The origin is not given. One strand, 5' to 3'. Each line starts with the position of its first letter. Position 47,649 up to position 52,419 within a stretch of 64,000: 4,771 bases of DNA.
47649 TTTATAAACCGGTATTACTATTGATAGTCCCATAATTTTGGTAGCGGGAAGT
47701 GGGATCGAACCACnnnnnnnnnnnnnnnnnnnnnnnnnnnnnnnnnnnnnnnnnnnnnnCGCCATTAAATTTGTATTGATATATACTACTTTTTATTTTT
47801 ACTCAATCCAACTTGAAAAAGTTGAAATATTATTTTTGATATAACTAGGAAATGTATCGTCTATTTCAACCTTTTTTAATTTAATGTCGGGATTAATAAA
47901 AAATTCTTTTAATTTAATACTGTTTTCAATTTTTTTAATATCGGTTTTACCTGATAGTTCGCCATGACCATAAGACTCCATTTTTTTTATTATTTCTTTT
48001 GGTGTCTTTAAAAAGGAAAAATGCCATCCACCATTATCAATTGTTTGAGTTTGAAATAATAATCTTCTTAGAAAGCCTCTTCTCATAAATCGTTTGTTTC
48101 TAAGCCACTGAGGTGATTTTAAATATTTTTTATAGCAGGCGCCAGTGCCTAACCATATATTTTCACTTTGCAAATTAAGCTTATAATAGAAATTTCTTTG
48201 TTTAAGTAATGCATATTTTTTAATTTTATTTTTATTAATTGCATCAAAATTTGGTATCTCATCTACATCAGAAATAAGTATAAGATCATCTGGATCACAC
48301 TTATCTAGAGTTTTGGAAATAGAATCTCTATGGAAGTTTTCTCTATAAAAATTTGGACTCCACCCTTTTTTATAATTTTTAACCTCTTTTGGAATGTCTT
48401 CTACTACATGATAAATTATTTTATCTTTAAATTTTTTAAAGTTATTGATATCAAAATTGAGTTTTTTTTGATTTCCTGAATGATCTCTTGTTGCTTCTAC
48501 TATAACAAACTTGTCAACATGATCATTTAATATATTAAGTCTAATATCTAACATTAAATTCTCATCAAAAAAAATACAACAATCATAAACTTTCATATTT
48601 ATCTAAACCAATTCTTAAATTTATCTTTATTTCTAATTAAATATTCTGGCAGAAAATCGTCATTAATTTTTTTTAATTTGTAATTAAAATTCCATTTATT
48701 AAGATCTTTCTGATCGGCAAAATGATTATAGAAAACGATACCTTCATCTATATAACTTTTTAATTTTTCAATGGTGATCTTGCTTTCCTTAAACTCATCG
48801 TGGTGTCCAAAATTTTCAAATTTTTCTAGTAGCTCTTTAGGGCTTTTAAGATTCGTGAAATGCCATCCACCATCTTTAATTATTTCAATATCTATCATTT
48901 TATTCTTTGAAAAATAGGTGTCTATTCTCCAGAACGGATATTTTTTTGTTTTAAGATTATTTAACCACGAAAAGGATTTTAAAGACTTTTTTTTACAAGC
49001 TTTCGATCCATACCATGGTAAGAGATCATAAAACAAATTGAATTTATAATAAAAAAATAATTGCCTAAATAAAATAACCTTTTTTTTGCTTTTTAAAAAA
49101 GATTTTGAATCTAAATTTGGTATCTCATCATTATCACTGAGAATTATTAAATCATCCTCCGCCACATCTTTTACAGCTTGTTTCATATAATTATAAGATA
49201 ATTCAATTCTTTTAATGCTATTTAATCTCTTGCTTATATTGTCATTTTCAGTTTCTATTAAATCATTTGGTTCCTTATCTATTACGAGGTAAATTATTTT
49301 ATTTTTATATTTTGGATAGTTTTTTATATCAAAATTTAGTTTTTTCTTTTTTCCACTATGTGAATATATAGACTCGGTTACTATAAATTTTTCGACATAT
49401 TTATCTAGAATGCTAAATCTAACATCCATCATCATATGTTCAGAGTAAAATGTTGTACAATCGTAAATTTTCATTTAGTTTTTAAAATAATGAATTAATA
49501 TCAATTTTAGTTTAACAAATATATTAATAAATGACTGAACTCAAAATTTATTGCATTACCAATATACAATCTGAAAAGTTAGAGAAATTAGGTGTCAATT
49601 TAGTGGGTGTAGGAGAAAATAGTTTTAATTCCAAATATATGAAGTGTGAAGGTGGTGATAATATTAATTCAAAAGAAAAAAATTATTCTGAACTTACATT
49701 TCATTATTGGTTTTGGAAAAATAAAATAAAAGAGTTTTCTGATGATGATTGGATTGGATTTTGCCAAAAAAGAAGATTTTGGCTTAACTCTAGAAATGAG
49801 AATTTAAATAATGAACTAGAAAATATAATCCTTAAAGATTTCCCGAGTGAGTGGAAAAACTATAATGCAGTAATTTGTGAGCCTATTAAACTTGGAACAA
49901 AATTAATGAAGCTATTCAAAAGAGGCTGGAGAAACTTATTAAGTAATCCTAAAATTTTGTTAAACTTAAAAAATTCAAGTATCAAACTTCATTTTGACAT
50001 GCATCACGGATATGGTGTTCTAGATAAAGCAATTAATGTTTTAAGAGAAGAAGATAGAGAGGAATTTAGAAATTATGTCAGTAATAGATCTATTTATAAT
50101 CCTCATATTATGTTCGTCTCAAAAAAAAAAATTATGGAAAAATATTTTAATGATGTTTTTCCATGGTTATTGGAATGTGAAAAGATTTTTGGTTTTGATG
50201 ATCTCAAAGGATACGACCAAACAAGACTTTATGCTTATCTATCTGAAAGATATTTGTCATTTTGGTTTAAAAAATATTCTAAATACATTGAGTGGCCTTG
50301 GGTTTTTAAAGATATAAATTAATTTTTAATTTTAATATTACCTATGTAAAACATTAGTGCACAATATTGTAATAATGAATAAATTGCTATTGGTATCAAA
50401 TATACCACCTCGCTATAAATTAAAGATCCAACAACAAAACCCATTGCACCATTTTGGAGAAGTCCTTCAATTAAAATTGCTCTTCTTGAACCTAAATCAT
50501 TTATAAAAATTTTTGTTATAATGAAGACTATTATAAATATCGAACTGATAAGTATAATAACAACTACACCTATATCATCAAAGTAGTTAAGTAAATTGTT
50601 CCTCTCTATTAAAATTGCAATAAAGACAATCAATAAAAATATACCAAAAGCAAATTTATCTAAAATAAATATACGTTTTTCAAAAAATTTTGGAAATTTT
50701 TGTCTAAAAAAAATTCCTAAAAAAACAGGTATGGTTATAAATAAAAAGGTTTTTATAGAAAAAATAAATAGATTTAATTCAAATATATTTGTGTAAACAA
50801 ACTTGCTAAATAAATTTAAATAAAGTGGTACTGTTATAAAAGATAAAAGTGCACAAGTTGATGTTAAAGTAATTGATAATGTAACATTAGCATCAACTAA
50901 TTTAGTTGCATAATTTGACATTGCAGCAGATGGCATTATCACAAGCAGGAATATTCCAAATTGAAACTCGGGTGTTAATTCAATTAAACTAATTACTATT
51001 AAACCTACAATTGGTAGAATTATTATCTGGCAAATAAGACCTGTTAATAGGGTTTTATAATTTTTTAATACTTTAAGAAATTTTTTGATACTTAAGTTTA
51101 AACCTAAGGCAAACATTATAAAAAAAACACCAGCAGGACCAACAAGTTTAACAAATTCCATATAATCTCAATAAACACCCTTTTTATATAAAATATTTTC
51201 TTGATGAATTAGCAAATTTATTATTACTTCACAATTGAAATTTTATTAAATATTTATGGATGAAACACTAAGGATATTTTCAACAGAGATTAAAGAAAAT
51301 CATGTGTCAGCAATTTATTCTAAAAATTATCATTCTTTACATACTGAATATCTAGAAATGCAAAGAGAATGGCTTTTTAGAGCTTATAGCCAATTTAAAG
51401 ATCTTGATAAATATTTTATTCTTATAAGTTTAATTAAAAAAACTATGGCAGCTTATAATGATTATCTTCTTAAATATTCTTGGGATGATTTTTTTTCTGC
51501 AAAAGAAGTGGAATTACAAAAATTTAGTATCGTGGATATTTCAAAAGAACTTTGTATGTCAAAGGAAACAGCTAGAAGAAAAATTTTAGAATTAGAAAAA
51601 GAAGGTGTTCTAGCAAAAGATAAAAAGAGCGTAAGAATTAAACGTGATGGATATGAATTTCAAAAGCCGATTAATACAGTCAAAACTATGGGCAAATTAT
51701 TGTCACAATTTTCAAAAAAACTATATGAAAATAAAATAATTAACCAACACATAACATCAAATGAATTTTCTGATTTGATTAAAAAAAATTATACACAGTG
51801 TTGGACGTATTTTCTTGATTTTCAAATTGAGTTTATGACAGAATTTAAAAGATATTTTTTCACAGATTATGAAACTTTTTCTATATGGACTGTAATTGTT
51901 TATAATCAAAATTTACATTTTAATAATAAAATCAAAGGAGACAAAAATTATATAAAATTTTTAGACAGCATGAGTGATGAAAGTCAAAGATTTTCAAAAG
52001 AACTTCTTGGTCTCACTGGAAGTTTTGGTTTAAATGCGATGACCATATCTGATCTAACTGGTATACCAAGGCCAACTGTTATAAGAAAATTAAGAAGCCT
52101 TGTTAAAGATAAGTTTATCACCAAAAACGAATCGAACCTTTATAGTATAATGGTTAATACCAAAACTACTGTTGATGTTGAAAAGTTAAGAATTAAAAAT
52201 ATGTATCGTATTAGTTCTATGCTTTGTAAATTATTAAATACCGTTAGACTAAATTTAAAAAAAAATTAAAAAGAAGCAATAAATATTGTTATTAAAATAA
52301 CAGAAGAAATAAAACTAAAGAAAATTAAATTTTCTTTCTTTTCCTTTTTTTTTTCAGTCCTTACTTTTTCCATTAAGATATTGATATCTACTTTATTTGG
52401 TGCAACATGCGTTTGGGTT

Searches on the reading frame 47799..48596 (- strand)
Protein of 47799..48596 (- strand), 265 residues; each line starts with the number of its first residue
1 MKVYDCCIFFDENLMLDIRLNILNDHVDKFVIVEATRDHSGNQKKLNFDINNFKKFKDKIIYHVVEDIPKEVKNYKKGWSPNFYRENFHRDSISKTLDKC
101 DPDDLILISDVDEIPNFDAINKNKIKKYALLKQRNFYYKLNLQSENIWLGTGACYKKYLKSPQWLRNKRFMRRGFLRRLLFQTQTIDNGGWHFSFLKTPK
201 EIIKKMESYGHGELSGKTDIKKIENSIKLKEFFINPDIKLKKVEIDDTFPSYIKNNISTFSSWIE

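Call 102: search_protein_families(library=pfam, proteins=[window:47799-48596:-], max_evalue=0.00001)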
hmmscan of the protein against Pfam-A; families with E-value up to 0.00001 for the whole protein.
window:47799-48596:- (265 aa): 1 family
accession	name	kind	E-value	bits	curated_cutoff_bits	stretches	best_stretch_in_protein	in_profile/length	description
PF04724.18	Glyco_transf_17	-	1.3e-22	80.8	26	1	2-217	74-278/348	Glycosyltransferase family 17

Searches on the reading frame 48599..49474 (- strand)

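Call 102: search_protein_families(library=pfam, proteins=[window:48599-49474:-], max_evalue=0.00001)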
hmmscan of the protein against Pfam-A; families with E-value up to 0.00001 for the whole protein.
window:48599-49474:- (291 aa): 1 family
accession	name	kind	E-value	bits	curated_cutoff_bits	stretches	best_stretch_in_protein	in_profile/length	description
PF04724.18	Glyco_transf_17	-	5.3e-16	59.1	26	1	2-287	74-338/348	Glycosyltransferase family 17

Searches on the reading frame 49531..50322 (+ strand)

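Call 102: search_protein_families(library=pfam, proteins=[window:49531-50322:+], max_evalue=0.00001)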
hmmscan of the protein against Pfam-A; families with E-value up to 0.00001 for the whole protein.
window:49531-50322:+ (263 aa): 1 family
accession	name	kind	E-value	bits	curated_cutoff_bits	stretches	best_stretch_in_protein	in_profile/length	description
PF14393.11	DUF4422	-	6.1e-23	82.3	25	1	6-248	2-218/220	Domain of unknown function (DUF4422)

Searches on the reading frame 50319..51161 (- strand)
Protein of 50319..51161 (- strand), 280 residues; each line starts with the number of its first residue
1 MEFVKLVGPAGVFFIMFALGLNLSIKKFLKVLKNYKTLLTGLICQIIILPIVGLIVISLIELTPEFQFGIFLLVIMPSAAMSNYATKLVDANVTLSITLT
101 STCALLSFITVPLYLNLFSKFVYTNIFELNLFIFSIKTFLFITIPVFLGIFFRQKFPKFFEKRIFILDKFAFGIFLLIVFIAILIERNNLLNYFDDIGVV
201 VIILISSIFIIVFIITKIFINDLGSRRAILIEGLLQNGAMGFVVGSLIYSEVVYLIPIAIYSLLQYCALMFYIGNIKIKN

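Call 102: search_protein_families(library=pfam, proteins=[window:50319-51161:-], max_evalue=0.00001)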
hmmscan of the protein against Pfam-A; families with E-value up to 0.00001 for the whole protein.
window:50319-51161:- (280 aa): 2 families
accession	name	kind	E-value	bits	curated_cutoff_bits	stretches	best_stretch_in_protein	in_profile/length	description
PF01758.21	SBF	-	4.3e-32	111.8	24.3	1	11-191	3-189/191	Sodium Bile acid symporter family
PF13593.11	SBF_like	-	1.2e-13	51.5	25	1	9-266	34-301/313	SBF-like CPA transporter family (DUF4137)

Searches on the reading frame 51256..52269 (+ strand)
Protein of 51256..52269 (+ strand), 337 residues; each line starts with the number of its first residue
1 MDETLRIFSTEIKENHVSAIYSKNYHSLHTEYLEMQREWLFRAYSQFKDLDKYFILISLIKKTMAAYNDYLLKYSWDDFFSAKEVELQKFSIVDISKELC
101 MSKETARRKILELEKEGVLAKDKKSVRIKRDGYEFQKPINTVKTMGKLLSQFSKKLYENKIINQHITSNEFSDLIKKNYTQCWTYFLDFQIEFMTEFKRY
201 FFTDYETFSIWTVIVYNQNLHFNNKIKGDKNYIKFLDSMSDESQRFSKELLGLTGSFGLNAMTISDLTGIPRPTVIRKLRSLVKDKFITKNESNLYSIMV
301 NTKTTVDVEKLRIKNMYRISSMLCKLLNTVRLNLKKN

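Call 103: search_protein_families(library=pfam, proteins=[window:51256-52269:+], max_evalue=0.00001)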
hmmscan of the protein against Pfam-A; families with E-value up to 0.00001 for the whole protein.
window:51256-52269:+ (337 aa): 2 families
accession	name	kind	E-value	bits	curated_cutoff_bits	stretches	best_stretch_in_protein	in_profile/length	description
PF13545.12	HTH_Crp_2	-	3.2e-08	33.8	27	0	260-291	24-56/70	Crp-like helix-turn-helix domain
PF09339.16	HTH_IclR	-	4.9e-06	26.7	22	0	259-291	19-51/52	IclR helix-turn-helix domain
